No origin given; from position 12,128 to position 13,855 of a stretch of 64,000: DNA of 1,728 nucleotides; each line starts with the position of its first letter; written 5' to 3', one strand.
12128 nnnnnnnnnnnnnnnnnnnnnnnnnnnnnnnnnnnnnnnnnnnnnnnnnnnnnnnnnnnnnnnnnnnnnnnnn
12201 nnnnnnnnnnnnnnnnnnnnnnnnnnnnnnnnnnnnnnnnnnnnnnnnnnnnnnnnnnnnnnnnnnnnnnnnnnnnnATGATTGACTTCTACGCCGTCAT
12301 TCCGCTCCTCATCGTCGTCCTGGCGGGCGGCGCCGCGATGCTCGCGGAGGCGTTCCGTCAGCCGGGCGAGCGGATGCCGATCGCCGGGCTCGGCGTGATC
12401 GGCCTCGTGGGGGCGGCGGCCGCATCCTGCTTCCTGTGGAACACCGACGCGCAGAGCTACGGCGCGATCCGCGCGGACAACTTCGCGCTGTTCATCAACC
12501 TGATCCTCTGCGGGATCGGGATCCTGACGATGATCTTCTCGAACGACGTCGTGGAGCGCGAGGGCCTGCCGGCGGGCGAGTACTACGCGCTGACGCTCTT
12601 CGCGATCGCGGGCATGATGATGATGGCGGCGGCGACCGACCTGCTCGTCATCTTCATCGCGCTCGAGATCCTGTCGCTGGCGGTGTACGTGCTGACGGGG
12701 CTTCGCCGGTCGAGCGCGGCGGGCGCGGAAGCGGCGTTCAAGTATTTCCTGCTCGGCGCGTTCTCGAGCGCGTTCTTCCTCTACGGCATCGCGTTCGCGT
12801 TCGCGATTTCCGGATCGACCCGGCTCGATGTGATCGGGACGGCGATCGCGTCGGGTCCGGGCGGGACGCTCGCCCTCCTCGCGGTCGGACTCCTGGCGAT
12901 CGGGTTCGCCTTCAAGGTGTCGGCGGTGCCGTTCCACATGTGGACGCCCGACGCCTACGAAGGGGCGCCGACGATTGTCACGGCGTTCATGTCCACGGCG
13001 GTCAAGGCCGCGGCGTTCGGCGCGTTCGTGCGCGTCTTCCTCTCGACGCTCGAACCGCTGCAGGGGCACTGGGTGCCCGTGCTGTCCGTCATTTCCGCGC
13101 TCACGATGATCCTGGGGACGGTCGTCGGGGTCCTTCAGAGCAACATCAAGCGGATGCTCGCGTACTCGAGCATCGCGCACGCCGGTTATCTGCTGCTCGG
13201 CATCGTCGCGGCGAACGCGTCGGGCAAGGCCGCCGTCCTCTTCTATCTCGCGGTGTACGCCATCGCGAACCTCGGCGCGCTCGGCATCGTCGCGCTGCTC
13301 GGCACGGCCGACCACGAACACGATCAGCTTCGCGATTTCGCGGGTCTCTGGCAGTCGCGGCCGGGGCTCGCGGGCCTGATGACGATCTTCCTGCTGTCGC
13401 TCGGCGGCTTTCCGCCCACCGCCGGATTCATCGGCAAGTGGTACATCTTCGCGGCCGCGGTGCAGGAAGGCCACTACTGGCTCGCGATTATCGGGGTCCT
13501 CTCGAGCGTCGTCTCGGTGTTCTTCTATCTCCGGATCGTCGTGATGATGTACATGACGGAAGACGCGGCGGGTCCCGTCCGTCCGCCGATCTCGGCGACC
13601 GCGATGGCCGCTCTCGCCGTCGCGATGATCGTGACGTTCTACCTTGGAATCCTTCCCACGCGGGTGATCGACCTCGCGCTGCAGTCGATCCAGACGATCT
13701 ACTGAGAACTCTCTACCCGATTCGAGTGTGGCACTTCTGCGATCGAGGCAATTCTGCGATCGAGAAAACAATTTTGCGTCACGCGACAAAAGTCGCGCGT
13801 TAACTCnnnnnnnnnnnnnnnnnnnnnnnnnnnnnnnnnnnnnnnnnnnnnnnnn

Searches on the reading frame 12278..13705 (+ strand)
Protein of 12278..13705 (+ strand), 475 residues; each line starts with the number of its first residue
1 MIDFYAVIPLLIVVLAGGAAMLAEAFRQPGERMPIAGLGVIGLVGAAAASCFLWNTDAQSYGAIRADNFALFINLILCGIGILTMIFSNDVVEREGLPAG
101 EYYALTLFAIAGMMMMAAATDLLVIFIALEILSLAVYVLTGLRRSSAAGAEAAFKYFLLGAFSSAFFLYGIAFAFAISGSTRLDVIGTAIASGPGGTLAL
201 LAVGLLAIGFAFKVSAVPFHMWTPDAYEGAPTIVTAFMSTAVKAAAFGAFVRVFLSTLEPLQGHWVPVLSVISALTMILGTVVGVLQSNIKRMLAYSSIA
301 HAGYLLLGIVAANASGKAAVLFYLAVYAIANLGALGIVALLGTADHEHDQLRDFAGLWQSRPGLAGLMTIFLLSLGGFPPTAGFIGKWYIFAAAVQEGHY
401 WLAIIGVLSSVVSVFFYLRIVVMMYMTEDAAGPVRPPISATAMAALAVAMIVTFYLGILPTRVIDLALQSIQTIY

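Call 5: find_encoding_contigs(protein=window:12278-13705:+, flank=10000, max_places=10)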
Protein window:12278-13705:+ (475 aa): 4 contigs read that carry it; 4 places shown.
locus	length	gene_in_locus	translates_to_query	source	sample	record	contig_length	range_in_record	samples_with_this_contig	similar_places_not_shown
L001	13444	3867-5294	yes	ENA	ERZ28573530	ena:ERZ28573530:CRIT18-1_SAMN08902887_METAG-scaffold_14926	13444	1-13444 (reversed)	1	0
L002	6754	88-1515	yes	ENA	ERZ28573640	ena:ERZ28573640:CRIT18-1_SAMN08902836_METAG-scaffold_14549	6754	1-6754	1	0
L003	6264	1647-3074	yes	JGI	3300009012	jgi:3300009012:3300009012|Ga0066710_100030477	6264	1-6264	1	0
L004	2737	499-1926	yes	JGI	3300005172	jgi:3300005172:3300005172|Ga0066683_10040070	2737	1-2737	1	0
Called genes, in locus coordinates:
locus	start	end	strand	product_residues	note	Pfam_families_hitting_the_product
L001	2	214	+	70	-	?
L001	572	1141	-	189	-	-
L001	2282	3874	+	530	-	PF01059:Oxidored_q5_N (weak), PF00361:Proton_antipo_M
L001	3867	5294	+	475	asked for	PF00361:Proton_antipo_M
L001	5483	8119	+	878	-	-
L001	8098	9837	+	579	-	PF13620:CarboxypepD_reg (weak)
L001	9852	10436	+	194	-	-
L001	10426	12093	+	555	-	PF06537:DHOR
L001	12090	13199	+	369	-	PF13098:Thioredoxin_2 (faint), PF01323:DSBA, PF13462:Thioredoxin_4, PF13743:Thioredoxin_5 (faint), PF13462:Thioredoxin_4, PF01323:DSBA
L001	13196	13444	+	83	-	?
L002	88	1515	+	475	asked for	PF00361:Proton_antipo_M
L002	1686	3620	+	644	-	-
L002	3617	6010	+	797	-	PF26198:Ig_SMCHD1_6th (faint), PF02369:Big_1 (faint), PF13620:CarboxypepD_reg (weak)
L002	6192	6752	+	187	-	?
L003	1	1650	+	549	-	?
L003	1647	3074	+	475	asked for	PF00361:Proton_antipo_M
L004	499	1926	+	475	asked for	PF00361:Proton_antipo_M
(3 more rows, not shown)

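Call 23: find_related_loci(query=window:12278-13705:+, collection=genome_contigs, flank=10000)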
Query window:12278-13705:+ (475 aa) in genome_contigs; peptide patterns used: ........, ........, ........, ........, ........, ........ (x = any residue, [..] = any of these).
600 stretches matched a pattern (row limit reached: there are more); 599 encode a relative of the query (tblastn E <= 1e-3); the best 80 are kept; 80 distinct loci.
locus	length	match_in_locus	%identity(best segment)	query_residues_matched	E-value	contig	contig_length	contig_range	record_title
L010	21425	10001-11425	78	3-475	0e+0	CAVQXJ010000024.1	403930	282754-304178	MAG: uncultured Acidobacteriota bacterium isolate MFD04212.bin.2.5 genome assembly, contig: contig_4196, whole genome sh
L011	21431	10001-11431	80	1-475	0e+0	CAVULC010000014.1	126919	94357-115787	MAG: uncultured Acidobacteriota bacterium isolate MFD00392.bin.2.156 genome assembly, contig: contig_86736, whole genome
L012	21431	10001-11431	77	1-475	0e+0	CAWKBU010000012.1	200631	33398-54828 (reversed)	MAG: uncultured Acidobacteriota bacterium isolate MFD03066.bin.2.196 genome assembly, contig: contig_22103, whole genome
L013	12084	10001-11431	79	1-475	0e+0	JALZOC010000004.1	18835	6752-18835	MAG: Acidobacteriota bacterium isolate MSU bin101 SD1458_NODE_263_length_18835_cov_0.980864, whole genome shotgun sequen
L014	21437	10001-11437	68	1-475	0e+0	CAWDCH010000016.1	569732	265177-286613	MAG: Vicinamibacteria bacterium isolate MFD04850.bin.1.102 genome assembly, contig: contig_46333, whole genome shotgun s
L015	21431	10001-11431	66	1-475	0e+0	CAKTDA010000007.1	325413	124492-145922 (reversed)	MAG: uncultured Luteitalea sp. isolate REFINED_METABAT215_TOP10_CONTIGS_1500_ASSEMBLY_K77_MERGED__Nepal_MoBio_Fiber-Hadz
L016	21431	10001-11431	65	1-475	0e+0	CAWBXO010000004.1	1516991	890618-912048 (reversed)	MAG: uncultured Acidobacteriota bacterium isolate MFD05442.bin.1.381 genome assembly, contig: contig_7238, whole genome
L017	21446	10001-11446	64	6-475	0e+0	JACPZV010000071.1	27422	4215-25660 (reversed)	MAG: Acidobacteria bacterium isolate NC_groundwater_899_Pr1_S-0.2um_65_15 Montesol18-Sp2_coassembly_scaffold_80279, whol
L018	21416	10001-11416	64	6-475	0e+0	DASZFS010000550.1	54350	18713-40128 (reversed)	MAG TPA_asm: Vicinamibacterales bacterium isolate SMAG_U6528 k141_4088419, whole genome shotgun sequence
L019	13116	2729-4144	64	6-475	0e+0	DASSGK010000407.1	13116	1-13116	MAG TPA_asm: Vicinamibacterales bacterium isolate SMAG_U1031 k141_738179, whole genome shotgun sequence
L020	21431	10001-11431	65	1-475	2e-180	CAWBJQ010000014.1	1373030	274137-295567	MAG: uncultured Acidobacteriota bacterium isolate MFD05513.bin.2.57 genome assembly, contig: contig_9382, whole genome s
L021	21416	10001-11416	66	6-475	1e-179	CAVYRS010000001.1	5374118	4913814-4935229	MAG: uncultured Acidobacteriota bacterium isolate MFD06229.bin.2.32 genome assembly, contig: contig_2392, whole genome s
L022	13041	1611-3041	62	1-475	2e-178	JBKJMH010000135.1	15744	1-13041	MAG: Vicinamibacterales bacterium isolate ant_bin.318 k117_1501305, whole genome shotgun sequence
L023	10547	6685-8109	65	4-475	1e-177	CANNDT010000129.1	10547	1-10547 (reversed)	MAG: Acidobacteria bacterium isolate ZH-3nov15-179 genome assembly, contig: ZH-3nov15-C9206, whole genome shotgun sequen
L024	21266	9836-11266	65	1-475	3e-176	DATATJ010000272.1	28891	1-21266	MAG TPA_asm: Vicinamibacterales bacterium isolate SMAG_U5543 k141_3959804, whole genome shotgun sequence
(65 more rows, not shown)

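Call 27: list_cluster_members(proteins=[window:12278-13705:+, window:6821-7843:+, window:8425-8727:+, window:5519-6817:+])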
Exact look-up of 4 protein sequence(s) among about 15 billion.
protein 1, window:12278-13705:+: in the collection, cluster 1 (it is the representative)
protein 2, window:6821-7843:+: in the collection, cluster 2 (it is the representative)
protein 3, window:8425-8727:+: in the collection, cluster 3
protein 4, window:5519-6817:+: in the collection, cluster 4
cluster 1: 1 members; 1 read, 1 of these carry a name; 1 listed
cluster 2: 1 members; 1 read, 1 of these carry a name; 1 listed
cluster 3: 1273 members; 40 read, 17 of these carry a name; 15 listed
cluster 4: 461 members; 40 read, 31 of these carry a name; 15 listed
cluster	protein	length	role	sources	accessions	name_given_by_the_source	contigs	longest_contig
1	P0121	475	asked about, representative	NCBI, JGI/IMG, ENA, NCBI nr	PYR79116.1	MAG: NADH-quinone oxidoreductase subunit N [Acidobacteria bacterium] | MAG: NADH-quinone oxidoreductase subunit N [Acidobacteriota bacterium]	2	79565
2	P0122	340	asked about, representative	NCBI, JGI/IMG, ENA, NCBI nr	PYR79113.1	MAG: NADH-quinone oxidoreductase subunit NuoH [Acidobacteria bacterium] | MAG: NADH-quinone oxidoreductase subunit NuoH [Acidobacteriota bacterium]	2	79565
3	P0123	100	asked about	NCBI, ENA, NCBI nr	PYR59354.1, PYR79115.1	MAG: NADH-quinone oxidoreductase subunit NuoK [Acidobacteria bacterium] | MAG: NADH-quinone oxidoreductase subunit NuoK [Acidobacteriota bacterium]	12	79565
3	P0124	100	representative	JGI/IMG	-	NADH-quinone oxidoreductase subunit K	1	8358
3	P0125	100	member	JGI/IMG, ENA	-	NADH-quinone oxidoreductase subunit K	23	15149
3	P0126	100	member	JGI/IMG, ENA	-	NADH-quinone oxidoreductase subunit K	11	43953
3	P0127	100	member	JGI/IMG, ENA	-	NADH-quinone oxidoreductase subunit K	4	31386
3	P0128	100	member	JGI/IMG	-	NADH-quinone oxidoreductase subunit K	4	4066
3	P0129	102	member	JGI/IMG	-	NADH-quinone oxidoreductase subunit K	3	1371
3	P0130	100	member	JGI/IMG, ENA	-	NADH-quinone oxidoreductase subunit K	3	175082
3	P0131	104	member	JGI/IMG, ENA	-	NADH-quinone oxidoreductase subunit K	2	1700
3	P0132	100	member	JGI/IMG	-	NADH-quinone oxidoreductase subunit K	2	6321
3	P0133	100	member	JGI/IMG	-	NADH-quinone oxidoreductase subunit K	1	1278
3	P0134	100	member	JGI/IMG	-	NADH-quinone oxidoreductase subunit K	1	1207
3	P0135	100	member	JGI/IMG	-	NADH-quinone oxidoreductase subunit K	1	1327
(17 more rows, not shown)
